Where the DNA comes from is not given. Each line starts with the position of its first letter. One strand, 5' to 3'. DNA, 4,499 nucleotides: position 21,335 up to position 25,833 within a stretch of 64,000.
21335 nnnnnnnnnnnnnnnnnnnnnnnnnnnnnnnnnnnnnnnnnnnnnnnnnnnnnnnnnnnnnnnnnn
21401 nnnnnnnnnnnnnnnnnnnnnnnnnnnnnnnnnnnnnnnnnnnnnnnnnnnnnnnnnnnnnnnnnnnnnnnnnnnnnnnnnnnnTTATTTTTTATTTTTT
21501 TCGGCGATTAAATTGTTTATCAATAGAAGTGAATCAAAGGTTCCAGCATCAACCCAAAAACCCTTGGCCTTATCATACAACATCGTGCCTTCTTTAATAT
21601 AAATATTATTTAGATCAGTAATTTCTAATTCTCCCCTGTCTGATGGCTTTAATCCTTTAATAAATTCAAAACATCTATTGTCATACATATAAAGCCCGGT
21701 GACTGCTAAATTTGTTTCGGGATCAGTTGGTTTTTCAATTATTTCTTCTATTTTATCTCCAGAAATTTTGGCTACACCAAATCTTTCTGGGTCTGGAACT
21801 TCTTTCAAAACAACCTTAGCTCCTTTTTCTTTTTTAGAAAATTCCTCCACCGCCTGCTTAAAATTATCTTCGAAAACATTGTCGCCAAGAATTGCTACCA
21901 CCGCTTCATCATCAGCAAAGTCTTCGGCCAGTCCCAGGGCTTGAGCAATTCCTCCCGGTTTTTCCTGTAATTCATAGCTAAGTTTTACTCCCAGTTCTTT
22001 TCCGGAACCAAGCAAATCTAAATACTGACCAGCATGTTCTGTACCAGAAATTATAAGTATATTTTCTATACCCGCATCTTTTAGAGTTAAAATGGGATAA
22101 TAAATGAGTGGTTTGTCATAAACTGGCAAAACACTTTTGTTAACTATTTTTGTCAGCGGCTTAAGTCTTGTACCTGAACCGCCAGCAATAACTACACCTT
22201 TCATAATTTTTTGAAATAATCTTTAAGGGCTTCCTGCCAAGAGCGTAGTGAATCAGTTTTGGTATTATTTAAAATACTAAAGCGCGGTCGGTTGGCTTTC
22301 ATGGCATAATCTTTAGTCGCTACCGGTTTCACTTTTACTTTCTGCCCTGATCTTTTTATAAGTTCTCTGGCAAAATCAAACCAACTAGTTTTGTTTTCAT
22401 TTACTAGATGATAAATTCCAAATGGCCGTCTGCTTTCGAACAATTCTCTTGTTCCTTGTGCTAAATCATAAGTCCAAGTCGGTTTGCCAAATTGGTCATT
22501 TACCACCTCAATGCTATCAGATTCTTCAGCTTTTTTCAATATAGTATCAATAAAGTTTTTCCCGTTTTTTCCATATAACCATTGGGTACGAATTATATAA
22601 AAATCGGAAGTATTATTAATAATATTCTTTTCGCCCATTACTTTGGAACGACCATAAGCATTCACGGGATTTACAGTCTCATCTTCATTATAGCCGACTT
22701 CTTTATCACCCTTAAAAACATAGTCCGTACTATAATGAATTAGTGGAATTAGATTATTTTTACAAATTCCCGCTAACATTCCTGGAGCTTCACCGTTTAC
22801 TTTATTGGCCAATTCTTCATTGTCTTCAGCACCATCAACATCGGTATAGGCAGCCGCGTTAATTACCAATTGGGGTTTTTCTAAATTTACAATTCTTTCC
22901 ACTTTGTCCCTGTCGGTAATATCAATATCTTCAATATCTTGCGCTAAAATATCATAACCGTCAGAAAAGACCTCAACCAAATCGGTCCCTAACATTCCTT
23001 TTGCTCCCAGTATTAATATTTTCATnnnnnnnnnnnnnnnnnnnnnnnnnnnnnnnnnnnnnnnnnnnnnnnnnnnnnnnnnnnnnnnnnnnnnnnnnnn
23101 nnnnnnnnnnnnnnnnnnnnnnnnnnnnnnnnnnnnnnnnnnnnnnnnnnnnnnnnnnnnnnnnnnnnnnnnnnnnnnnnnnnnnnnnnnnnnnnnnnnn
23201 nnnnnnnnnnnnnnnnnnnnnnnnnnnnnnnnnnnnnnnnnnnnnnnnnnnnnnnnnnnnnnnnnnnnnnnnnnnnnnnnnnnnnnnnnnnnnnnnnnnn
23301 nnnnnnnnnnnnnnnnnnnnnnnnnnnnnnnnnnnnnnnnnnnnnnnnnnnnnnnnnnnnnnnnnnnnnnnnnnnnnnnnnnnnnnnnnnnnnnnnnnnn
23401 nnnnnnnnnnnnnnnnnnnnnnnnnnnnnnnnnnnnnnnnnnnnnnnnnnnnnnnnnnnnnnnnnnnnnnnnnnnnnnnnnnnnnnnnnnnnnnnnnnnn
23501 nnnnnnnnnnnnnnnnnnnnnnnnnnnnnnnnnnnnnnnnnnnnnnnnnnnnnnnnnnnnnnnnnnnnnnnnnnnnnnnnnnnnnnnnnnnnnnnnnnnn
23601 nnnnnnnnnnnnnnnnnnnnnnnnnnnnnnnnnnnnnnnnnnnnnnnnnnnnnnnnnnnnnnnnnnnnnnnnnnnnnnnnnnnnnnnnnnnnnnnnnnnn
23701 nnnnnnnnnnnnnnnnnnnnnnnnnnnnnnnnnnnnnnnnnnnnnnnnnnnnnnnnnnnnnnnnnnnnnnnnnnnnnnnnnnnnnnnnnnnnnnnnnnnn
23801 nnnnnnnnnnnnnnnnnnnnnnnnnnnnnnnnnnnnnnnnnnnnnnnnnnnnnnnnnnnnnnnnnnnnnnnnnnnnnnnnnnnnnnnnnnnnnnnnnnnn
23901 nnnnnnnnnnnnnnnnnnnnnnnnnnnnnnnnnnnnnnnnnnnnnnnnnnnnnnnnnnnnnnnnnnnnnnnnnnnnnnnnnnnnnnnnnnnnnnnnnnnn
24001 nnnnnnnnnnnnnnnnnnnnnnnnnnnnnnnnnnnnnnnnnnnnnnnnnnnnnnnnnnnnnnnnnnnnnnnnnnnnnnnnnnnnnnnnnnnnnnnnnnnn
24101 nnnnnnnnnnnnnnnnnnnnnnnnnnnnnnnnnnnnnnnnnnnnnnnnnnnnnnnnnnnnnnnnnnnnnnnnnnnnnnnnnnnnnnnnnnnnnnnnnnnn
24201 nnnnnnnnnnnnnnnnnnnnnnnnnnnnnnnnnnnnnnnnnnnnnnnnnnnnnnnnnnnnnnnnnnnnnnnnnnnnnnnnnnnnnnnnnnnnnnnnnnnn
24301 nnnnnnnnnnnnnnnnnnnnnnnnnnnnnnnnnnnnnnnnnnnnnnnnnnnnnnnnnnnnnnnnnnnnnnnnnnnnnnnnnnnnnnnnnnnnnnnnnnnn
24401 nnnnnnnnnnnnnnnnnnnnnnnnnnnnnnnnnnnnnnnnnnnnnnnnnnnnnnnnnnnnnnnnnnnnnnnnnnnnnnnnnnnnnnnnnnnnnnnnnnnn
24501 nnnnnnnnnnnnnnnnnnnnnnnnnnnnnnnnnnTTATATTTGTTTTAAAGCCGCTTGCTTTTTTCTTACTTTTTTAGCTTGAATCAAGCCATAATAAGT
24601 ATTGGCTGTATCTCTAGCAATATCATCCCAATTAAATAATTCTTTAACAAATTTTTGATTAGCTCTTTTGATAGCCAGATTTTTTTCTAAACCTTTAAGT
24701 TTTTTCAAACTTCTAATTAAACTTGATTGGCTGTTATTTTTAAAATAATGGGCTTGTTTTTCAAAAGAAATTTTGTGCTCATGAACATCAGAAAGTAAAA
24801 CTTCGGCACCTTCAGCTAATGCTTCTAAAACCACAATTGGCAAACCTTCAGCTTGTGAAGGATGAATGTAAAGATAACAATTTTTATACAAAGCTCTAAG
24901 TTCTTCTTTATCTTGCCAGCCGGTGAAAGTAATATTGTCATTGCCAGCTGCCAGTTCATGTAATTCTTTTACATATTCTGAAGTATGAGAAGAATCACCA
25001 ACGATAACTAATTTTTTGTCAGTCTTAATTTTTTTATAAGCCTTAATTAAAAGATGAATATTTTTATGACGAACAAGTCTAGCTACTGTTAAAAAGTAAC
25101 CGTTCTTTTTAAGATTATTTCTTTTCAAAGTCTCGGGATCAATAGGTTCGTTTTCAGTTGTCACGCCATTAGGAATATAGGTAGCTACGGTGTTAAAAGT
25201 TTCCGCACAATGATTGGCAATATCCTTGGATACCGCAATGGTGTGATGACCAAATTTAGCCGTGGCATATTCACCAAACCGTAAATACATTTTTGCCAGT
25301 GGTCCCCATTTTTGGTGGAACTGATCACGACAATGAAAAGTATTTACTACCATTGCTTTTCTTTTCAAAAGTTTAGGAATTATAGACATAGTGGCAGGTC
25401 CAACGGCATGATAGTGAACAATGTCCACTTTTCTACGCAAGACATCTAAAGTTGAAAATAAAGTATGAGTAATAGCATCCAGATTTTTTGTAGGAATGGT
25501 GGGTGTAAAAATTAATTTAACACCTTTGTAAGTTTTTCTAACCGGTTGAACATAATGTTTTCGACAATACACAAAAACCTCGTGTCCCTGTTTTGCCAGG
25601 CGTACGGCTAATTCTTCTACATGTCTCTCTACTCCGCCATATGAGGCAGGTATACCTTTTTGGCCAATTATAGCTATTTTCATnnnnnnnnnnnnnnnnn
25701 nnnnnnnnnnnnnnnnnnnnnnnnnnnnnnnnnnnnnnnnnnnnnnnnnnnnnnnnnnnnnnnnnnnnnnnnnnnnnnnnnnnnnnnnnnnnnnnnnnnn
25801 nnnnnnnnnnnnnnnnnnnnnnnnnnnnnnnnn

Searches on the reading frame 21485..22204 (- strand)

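Call 17: search_protein_families(library=pfam, proteins=[window:21485-22204:-], max_evalue=0.001)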
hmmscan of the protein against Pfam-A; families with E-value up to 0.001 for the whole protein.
window:21485-22204:- (239 aa): 2 families
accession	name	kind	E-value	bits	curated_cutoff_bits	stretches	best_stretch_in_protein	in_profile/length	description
PF00483.29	NTP_transferase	-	3.9e-60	203.9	21.2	1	2-234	1-243/245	Nucleotidyl transferase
PF12804.13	NTP_transf_3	-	5e-09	37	27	1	3-127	1-116/160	MobA-like NTP transferase domain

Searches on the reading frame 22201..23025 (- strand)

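Call 17: search_protein_families(library=pfam, proteins=[window:22201-23025:-], max_evalue=0.001)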
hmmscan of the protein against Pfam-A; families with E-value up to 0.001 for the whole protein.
window:22201-23025:- (274 aa): 5 families
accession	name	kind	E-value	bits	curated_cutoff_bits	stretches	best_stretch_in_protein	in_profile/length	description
PF04321.23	RmlD_sub_bind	-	1.3e-94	317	27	1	1-273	1-284/287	RmlD substrate binding domain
PF01370.27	Epimerase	-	1.8e-18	67.3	20.9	1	3-180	1-207/240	NAD dependent epimerase/dehydratase family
PF16363.11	GDP_Man_Dehyd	-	3.6e-11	43.6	27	1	32-138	57-167/332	GDP-mannose 4,6 dehydratase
PF02719.21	Polysacc_synt_2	-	1.5e-07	31.3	20.2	1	35-139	62-153/293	Polysaccharide biosynthesis protein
PF01073.25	3Beta_HSD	-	6.3e-06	25.9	22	1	31-186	49-217/280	3-beta hydroxysteroid dehydrogenase/isomerase family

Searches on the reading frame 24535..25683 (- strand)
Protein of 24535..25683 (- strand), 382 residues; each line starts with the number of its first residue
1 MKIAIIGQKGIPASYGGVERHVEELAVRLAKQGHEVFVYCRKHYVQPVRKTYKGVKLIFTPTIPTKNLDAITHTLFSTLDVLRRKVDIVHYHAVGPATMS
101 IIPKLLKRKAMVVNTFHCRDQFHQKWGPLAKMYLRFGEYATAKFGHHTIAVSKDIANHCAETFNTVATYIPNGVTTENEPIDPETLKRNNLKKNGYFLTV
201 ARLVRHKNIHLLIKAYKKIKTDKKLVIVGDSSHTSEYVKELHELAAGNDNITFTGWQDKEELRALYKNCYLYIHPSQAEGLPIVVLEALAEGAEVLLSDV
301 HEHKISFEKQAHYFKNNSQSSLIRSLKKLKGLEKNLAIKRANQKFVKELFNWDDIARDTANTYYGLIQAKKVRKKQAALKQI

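Call 17: search_protein_families(library=pfam, proteins=[window:24535-25683:-], max_evalue=0.001)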
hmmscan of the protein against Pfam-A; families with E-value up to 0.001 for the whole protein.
window:24535-25683:- (382 aa): 7 families
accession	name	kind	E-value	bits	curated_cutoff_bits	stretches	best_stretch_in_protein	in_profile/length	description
PF00534.26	Glycos_transf_1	-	1.8e-27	96.4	26.4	1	189-332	9-158/172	Glycosyl transferases group 1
PF13439.12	Glyco_transf_4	-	4e-24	86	28.5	1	15-177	1-169/170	Glycosyltransferase Family 4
PF13692.12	Glyco_trans_1_4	-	2.6e-21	76.8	27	1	197-302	4-110/142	Glycosyl transferases group 1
PF13579.12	Glyco_trans_4_4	-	3e-13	50.8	29.7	1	16-173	1-158/158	Glycosyl transferase 4-like domain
PF20706.3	GT4-conflict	-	6.6e-12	45.5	26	1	14-299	10-312/385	Family 4 Glycosyltransferase in conflict systems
PF09314.17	DUF1972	-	6.3e-08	32.9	25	1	3-170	4-181/186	Domain of unknown function (DUF1972)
PF13524.12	Glyco_trans_1_2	-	4.3e-05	23.9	25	1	212-358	5-141/144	Glycosyl transferase-like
